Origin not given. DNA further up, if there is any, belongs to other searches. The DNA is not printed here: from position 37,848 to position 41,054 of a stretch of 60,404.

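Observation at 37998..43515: GH9-like endoglucanase, an Ig+LamG protein and two unknown proteins sit between head-completion and tail-completion genes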

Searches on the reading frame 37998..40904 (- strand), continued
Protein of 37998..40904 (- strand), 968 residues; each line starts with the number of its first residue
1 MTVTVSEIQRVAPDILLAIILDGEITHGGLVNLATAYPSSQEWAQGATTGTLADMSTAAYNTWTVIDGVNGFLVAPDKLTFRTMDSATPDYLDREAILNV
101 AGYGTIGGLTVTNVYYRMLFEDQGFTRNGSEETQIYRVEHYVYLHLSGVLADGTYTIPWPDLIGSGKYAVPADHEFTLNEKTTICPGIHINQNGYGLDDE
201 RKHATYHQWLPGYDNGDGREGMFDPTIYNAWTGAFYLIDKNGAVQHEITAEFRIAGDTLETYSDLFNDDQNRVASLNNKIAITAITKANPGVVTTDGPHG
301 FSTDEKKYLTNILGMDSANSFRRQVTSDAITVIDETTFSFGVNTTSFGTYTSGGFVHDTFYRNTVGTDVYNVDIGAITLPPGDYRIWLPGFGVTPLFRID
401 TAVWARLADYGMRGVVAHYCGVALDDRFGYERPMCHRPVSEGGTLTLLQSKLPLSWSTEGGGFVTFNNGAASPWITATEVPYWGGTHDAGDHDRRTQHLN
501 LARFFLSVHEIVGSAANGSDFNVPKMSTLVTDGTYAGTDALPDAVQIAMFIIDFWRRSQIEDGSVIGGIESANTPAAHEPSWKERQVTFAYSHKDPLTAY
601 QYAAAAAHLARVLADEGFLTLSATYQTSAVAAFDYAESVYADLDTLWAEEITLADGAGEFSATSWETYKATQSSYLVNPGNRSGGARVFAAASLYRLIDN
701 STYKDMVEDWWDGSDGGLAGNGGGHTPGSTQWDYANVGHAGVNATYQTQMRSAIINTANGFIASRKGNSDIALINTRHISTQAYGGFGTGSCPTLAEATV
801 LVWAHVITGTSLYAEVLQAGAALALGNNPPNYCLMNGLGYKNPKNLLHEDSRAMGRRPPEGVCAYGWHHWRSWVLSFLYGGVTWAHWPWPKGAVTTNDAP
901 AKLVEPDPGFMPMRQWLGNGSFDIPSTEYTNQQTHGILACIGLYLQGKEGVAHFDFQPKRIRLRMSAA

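Call 58: find_encoding_contigs(protein=P0029, flank=10000, max_places=2)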
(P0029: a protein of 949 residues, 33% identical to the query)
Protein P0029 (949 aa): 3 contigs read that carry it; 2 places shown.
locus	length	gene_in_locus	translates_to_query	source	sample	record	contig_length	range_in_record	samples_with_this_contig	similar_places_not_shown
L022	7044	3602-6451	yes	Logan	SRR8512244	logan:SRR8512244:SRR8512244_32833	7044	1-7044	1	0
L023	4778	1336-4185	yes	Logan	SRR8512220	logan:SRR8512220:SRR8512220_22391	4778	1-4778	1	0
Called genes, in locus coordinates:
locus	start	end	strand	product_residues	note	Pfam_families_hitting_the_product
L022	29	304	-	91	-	-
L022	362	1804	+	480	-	-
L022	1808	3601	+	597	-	PF19077:Big_13, PF05345:He_PIG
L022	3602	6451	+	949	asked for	-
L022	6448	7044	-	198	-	?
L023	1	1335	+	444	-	?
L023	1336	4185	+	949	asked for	-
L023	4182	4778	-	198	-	?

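Call 59: find_encoding_contigs(protein=P0026, flank=10000, max_places=2)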
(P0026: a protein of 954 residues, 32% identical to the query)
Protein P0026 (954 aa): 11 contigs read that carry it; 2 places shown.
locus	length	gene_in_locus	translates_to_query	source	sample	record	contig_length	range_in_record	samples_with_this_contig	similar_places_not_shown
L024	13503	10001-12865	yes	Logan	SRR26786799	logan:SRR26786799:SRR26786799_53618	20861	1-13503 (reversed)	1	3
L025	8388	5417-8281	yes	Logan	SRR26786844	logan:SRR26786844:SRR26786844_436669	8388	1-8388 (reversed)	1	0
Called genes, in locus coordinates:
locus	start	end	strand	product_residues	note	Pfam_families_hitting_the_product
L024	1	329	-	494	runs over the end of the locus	-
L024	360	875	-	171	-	-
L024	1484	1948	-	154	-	-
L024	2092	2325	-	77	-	-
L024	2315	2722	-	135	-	-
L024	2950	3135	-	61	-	-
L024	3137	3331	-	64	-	-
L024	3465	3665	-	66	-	-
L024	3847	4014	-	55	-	-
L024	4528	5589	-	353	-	-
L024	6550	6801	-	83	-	-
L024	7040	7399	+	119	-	-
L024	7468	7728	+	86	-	-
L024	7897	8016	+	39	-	-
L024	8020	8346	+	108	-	-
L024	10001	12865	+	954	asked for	PF00759:Glyco_hydro_9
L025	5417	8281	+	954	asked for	PF00759:Glyco_hydro_9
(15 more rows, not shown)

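Call 65: search_solved_structures(query=A1, max_evalue=0.001, show_alignments=2)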
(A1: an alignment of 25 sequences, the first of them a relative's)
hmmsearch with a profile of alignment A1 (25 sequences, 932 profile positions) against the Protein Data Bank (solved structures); distinct sequences matched with E-value up to 0.001: 30.
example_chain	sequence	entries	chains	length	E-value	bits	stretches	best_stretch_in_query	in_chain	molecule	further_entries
5u2o_A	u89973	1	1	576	6.8e-36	127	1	469-863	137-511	J30 CCH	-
5u0h_A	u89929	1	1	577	8.3e-34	120.1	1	469-863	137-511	J30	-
3x17_B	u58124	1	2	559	9.2e-33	116.6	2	617-835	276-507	Endoglucanase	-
6dht_A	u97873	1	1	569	1e-27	99.9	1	473-848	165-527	Xyloglucan-specific endo-beta-1,4-glucanase BoGH9A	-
4cj0_A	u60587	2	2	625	8.3e-27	96.9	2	473-848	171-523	ENDOGLUCANASE D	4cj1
1clc_A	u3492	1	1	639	9.3e-27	96.8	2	473-848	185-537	ENDOGLUCANASE CELD; EC: 3.2.1.4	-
1ut9_A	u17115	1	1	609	6.3e-20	74.1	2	354-627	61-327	CELLULOSE 1,4-BETA-CELLOBIOSIDASE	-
1rq5_A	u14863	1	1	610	9.1e-20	73.6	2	354-627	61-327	Cellobiohydrolase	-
5e2j_A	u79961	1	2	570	2.5e-18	68.8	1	673-845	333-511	Endoglucanase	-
3ez8_A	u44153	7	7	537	7.6e-18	67.3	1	673-845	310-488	Cellulase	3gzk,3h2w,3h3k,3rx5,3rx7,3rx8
2lzj_A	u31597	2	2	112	4e-07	31.8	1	264-334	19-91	Ubiquitin-like modifier-activating enzyme 1 | UBIQUITIN-ACTIVATING ENZYME E1 X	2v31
9ykv_A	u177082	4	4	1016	4.6e-07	31.6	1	262-331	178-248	Ubiquitin-like modifier-activating enzyme 6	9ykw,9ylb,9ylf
7sol_A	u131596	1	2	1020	4.6e-07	31.6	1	262-331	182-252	Ubiquitin-like modifier-activating enzyme 6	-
7pyv_A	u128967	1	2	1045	4.7e-07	31.5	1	262-331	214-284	Ubiquitin-like modifier-activating enzyme 6,Ubiquitin-like modifier-activating enzyme 1,Ub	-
7pvn_A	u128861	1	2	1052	4.7e-07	31.5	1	262-331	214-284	Ubiquitin-like modifier-activating enzyme 6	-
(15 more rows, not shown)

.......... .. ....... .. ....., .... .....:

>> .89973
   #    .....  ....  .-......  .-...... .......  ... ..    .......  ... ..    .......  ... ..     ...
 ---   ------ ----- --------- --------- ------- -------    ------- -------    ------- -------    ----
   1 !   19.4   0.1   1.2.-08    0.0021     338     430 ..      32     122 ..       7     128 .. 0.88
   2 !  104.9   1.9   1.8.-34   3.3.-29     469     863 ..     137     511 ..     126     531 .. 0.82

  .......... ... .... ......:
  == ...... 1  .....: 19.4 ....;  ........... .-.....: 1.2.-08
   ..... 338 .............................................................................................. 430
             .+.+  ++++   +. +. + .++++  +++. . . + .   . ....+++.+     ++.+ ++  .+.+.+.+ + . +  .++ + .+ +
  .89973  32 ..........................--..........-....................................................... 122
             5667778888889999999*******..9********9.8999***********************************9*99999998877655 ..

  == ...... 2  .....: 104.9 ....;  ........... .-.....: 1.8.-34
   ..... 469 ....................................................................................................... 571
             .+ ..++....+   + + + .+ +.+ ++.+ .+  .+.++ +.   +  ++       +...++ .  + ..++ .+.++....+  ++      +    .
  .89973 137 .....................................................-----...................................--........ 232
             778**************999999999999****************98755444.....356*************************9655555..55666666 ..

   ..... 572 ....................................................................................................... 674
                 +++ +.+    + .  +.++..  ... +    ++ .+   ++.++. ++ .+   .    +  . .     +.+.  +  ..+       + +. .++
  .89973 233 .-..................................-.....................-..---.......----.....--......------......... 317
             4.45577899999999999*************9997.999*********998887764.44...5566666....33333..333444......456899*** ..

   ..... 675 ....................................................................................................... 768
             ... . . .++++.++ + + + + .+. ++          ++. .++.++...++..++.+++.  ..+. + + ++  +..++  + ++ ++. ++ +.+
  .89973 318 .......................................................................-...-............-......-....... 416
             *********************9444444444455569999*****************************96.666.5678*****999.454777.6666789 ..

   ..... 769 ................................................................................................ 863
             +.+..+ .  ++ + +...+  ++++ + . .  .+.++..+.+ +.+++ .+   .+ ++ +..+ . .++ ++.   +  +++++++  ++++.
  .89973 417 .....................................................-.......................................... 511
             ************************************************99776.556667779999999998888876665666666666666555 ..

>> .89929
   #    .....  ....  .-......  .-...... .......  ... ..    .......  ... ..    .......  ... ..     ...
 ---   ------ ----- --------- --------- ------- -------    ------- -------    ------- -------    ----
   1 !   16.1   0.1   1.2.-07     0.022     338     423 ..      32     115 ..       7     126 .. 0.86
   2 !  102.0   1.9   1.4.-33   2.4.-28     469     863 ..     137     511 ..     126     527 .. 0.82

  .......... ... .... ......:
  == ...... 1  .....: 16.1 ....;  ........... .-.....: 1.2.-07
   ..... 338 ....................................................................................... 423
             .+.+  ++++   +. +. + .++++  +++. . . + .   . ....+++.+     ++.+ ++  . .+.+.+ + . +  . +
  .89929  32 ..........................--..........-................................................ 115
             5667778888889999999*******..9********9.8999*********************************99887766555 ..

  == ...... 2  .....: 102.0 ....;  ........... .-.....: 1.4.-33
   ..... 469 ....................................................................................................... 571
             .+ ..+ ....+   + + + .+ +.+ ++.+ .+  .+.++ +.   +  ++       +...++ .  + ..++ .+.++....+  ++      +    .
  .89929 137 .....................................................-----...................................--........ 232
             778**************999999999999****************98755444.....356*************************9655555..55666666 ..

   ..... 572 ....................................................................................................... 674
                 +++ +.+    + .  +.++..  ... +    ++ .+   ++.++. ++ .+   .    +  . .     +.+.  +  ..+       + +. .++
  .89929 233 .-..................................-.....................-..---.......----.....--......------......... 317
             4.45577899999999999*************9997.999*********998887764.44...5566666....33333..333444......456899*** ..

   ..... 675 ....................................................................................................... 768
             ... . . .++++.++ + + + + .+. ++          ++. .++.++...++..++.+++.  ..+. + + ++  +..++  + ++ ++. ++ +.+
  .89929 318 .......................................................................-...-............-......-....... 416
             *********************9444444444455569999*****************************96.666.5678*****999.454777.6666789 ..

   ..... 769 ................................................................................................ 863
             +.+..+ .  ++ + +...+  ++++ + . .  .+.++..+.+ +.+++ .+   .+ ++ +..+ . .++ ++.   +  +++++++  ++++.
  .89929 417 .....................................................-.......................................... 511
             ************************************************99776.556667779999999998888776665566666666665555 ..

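Call 68: predict_structure(alignment_id=A1)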
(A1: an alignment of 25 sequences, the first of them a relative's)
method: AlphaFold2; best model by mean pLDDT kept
length: 968 residues; sequences in the alignment: 25
mean_pLDDT: 83.3   pTM: 0.87
mean pLDDT of the five models: 83.3, 81.3, 80.7, 78.5, 77.1
residues with pLDDT >= 90: 433; 70-90: 381; 50-70: 91; < 50: 63
segments of 3 or more residues with pLDDT < 50: 36-51, 717-723, 779-785, 878-896, 957-968
pLDDT, mean of each block of 10 residues (from residue 1): 89 96 90 59 42 67 82 86 83 91 95 92 82 83 97 97 80 95 95 90 90 77 82 85 92 85 58 74 94 94 90 80 75 96 89 86 87 85 94 95 92 93 90 86 85 89 88 93 84 86 94 73 93 92 95 96 94 82 89 92 97 96 98 92 83 84 74 61 82 96 93 57 62 94 94 90 67 68 50 85 94 89 90 92 88 90 83 52 34 45 77 82 81 91 89 51 37
secondary structure, 60 per line:
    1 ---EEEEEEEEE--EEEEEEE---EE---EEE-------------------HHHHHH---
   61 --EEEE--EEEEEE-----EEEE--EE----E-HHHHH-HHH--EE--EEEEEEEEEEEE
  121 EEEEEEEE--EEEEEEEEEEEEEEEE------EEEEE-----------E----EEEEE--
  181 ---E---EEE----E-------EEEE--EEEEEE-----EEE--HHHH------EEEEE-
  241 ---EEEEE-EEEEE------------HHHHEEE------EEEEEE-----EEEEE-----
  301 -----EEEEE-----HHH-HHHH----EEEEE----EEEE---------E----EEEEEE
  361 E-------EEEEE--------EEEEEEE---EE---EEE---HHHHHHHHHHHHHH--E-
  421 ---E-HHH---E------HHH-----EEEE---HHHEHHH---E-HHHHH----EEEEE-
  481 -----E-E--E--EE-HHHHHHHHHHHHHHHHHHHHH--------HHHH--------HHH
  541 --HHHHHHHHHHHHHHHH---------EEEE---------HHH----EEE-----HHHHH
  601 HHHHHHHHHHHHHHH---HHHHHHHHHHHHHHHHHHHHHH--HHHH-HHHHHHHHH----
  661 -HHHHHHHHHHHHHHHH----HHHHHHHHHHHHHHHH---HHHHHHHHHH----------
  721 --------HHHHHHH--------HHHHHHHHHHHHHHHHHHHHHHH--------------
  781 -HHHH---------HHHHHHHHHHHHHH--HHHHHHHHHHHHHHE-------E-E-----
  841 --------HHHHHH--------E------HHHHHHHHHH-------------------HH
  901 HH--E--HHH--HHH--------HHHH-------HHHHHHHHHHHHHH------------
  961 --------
elements in order (helices of 4 or more, strands of 3 or more residues): E4-12 E15-21 E30-32 H52-57 E63-66 E69-74 E80-83 H94-98 E109-128 E131-146 E153-157 E174-178 E188-190 E203-206 E209-214 E220-222 H225-228 E235-239 E244-248 E250-254 H267-270 E271-273 E280-285 E291-295 E306-310 H320-323 E328-332 E337-340 E355-361 E369-373 E382-388 E397-399 H403-416 E447-450 H466-470 E475-479 H497-517 H526-529 H543-558 E568-571 E588-590 H596-615 H619-640 H643-646 H648-656 H662-677 H682-697 H701-710 H729-735 H744-766 H782-785 H795-808 H811-824 H849-854 H870-879 H899-902 H924-927 H935-948
